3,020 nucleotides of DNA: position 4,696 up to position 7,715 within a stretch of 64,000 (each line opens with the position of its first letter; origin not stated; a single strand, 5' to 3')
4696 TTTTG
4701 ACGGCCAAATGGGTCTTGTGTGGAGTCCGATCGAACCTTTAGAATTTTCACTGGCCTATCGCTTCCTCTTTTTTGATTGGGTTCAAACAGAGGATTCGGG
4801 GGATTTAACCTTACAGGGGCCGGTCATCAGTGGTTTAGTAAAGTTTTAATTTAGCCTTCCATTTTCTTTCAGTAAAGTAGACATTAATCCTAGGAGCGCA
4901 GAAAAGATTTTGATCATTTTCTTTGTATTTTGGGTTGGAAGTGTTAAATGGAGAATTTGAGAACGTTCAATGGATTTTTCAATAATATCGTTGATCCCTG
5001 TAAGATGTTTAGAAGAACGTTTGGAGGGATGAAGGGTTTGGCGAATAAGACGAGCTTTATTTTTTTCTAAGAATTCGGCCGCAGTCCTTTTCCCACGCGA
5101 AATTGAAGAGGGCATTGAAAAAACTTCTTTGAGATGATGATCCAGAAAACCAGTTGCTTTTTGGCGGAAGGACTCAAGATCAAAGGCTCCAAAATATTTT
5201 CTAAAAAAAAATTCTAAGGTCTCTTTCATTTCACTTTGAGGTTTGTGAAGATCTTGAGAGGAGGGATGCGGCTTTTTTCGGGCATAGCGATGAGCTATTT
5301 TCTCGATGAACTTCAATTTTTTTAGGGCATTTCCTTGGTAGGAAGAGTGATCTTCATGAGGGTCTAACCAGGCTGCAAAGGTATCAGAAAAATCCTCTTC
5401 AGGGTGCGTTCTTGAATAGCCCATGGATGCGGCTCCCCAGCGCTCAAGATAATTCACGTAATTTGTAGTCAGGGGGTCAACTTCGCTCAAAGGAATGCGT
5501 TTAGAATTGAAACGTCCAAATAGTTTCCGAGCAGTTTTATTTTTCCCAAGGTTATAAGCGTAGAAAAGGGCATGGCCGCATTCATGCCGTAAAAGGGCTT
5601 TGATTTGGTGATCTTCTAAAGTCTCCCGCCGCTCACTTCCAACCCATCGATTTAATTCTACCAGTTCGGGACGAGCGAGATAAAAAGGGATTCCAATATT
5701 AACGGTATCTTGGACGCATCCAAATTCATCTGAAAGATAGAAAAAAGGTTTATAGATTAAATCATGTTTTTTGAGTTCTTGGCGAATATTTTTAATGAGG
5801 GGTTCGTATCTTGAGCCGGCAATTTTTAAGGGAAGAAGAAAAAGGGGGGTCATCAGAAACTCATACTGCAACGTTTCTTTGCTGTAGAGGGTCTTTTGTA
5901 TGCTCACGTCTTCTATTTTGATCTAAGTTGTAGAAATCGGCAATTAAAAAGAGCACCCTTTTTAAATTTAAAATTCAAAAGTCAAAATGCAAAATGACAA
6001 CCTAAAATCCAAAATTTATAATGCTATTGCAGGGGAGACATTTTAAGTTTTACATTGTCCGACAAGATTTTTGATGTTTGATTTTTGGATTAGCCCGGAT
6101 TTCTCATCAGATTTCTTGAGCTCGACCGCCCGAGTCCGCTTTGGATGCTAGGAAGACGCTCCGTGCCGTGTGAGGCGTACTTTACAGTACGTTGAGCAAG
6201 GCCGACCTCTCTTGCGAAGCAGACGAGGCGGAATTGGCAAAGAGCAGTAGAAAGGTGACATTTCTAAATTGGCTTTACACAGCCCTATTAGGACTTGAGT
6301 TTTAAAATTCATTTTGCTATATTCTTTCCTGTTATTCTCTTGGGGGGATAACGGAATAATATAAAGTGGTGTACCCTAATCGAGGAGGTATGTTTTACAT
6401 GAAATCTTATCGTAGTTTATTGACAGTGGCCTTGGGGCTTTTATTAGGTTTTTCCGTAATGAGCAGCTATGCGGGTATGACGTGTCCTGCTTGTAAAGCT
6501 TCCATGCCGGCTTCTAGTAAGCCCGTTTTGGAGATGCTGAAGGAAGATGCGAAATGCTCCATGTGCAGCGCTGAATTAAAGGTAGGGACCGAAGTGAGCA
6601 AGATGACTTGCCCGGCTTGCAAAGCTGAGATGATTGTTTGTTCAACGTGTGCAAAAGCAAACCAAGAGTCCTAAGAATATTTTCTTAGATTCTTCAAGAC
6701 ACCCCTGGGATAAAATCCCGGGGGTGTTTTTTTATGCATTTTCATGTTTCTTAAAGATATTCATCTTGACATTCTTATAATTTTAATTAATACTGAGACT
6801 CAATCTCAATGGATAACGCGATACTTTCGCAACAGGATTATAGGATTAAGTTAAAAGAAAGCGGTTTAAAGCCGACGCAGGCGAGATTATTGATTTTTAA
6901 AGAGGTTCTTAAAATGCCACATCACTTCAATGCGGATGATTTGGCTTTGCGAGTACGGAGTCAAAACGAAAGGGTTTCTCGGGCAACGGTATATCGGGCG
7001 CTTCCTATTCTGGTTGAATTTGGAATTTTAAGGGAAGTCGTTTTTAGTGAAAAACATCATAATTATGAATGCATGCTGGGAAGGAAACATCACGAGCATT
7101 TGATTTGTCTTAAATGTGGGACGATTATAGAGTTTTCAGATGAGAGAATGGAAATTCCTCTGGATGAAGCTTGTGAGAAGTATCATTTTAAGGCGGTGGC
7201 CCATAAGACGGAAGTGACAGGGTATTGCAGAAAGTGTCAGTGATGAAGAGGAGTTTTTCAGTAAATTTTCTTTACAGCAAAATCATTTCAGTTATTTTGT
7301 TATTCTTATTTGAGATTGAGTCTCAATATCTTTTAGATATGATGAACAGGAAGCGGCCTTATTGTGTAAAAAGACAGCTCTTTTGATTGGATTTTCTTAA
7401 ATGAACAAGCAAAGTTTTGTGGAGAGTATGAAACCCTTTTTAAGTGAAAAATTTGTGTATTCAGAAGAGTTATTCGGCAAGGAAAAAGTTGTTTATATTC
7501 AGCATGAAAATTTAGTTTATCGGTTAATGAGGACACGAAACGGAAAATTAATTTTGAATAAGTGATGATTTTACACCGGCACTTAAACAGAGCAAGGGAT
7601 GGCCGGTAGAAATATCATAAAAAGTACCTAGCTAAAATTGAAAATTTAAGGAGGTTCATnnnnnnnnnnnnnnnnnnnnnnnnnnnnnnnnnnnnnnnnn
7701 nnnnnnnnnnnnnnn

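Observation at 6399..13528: Fur-linked iron-uptake locus: FTR1 permease with FtsX/MacB-type ABC partner, no P19, heavily fused components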

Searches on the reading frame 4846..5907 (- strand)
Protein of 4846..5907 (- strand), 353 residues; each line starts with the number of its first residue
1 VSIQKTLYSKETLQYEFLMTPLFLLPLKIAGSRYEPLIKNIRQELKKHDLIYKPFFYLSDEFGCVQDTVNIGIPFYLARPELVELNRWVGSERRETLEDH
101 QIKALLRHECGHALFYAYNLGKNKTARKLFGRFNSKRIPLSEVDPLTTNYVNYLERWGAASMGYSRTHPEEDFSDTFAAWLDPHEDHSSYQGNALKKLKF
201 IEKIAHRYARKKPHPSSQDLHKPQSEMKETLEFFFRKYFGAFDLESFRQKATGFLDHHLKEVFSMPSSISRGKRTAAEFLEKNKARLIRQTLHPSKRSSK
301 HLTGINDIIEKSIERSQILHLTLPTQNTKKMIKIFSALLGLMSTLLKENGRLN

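Call 69: search_protein_families(library=pfam, proteins=[window:4846-5907:-], max_evalue=0.001)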
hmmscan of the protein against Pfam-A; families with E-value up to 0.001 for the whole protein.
window:4846-5907:- (353 aa): 1 family
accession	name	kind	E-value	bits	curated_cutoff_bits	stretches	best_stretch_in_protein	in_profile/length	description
PF15887.11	Peptidase_Mx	-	0.00044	20.2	27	1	106-185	90-168/236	Putative zinc-binding metallo-peptidase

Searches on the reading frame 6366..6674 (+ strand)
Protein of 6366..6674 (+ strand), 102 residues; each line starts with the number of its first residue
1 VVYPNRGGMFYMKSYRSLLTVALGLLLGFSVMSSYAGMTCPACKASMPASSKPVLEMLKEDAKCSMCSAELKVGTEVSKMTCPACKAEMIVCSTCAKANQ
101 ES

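Call 3: search_protein_families(library=pfam, proteins=[window:6366-6674:+], max_evalue=0.1)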
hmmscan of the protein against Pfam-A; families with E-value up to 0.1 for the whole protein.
window:6366-6674:+ (102 aa): 8 families
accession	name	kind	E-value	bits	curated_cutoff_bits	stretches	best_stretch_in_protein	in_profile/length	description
PF23548.1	Zn_ribbon_FGT1_2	-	6.7e-05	22.8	27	1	64-91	5-32/35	FORGETTER1 second zinc ribbon domain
PF22191.2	IBR_1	-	0.00044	20.5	27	1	63-97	5-37/47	IBR domain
PF07191.17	Zn_ribbon_6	-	0.0012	19.2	25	1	39-99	2-49/67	Double zinc ribbon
PF18912.6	DZR_2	-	0.0085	16.3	27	0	63-99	9-46/56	Double zinc ribbon domain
PF12773.13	DZR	-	0.025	15.2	27.3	0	40-90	1-35/45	Double zinc ribbon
PF06750.18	A24_N_bact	-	0.052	14.1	23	1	36-73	26-64/84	Bacterial Peptidase A24 N-terminal domain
PF24441.1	DUF7560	-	0.083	13.1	27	0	38-47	6-15/44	Family of unknown function (DUF7560)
PF14446.12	Prok-RING_1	-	0.098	13.1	29.1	1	60-87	3-28/54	Prokaryotic RING finger family 1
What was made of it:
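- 6399..6674 (+): Secreted mini-protein: 91 aa, signal peptide, four CxxC pairs. It is followed by a hairpin plus T-run at about 6699-6733. There are only weak zinc-ribbon Pfam hits (call 3).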

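Call 4: search_protein_families(library=ncbifam, proteins=[window:6366-6674:+], max_evalue=0.1)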
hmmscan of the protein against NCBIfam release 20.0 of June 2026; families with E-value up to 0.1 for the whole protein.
window:6366-6674:+ (102 aa): 2 families
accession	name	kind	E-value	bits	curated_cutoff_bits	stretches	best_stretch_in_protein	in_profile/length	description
NF011481.0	PRK14890.1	equivalog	0.00016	21.6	61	1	59-99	7-48/61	putative Zn-ribbon RNA-binding protein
NF041909.1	HVO_2753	equivalog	0.00039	20.2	80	1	59-98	7-45/59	HVO_2753 family zinc finger protein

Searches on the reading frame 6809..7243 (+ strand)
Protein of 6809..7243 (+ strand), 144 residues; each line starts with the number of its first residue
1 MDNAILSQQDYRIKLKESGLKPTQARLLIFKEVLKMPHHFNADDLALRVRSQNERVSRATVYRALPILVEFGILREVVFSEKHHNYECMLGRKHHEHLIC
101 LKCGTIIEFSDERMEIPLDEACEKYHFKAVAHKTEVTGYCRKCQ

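Call 3: search_protein_families(library=pfam, proteins=[window:6809-7243:+], max_evalue=0.1)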
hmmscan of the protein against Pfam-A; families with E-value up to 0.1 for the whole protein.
window:6809-7243:+ (144 aa): 2 families
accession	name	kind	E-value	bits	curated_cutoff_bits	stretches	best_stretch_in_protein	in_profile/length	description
PF01475.25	FUR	-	1.7e-29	102.9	23.1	1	17-136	1-120/121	Ferric uptake regulator family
PF13565.12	HTH_32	-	0.088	13.8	33.7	0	32-65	39-73/73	Homeodomain-like domain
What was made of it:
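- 6809..7243 (+): Fur-family regulator, 144 aa. Pfam FUR 1.7e-29 (call 3).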

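Call 4: search_protein_families(library=ncbifam, proteins=[window:6809-7243:+], max_evalue=0.1)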
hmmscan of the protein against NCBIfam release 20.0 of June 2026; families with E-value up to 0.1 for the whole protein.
window:6809-7243:+ (144 aa): 10 families
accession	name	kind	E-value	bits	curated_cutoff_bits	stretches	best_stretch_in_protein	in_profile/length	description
NF006999.0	PRK09462.1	equivalog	2.9e-22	78.8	146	1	11-142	4-135/148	ferric iron uptake transcriptional regulator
NF051891.1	TransRegFurHelico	equivalog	1.5e-21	76.9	200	1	11-144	14-146/148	ferric iron uptake transcriptional regulator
NF051892.1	TransRegFurBacil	equivalog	5.3e-20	72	220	1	13-144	10-144/149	ferric iron uptake transcriptional regulator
NF052545.1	TransRegPerRClab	equivalog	6.5e-16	58.6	180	1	14-144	7-135/138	transcriptional regulator PerR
NF047406.1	TransRegPerRTherm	equivalog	3.3e-11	43.5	200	1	23-144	7-126/130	manganese-dependent transcriptional regulator PerR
NF045678.1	TransRegIrrA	equivalog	3.1e-10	40.1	150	1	12-116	10-113/138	iron response transcriptional regulator IrrA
NF045677.1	FeRespRegIrr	equivalog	6.6e-10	39.2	170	1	14-116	3-104/127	Fur family transcriptional regulator Irr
NF047461.1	FUR_perox_PerRB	exception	1.9e-08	34.3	250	1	4-82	10-88/143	peroxide-responsive transcriptional repressor PerRB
NF008646.0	PRK11639.1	equivalog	1.2e-07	31.6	167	1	20-144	22-147/171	zinc uptake transcriptional repressor Zur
NF047462.1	FUR_perox_PerRA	exception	1.3e-07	32.2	200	1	15-110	12-105/142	peroxide-responsive transcriptional repressor PerRA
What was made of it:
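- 6809..7243 (+): The best NCBIfam models are ferric uptake regulators, but all score below their cut-offs (call 4).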

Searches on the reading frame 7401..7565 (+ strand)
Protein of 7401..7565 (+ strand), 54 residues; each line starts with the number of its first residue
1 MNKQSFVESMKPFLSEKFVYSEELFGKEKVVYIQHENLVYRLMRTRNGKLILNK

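Call 3: search_protein_families(library=pfam, proteins=[window:7401-7565:+], max_evalue=0.1)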
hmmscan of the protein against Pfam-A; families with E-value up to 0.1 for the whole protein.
window:7401-7565:+ (54 aa): 1 family
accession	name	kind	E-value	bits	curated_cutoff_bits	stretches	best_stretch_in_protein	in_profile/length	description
PF10636.14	hemP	-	1.2e-12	47.8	25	1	19-54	2-37/37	Hemin uptake protein hemP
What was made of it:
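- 7401..7565 (+): hemP-family small protein, 54 aa. Pfam hemP 1.2e-12, 47.8 bits against a cut-off of 25 (call 3).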

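Call 4: search_protein_families(library=ncbifam, proteins=[window:7401-7565:+], max_evalue=0.1)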
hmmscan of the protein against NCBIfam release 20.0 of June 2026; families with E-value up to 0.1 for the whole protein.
window:7401-7565:+ (54 aa): 1 family
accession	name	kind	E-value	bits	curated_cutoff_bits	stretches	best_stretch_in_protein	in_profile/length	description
NF007559.0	PRK10183.1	equivalog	0.00021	21.5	77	1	17-54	26-63/63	hypothetical protein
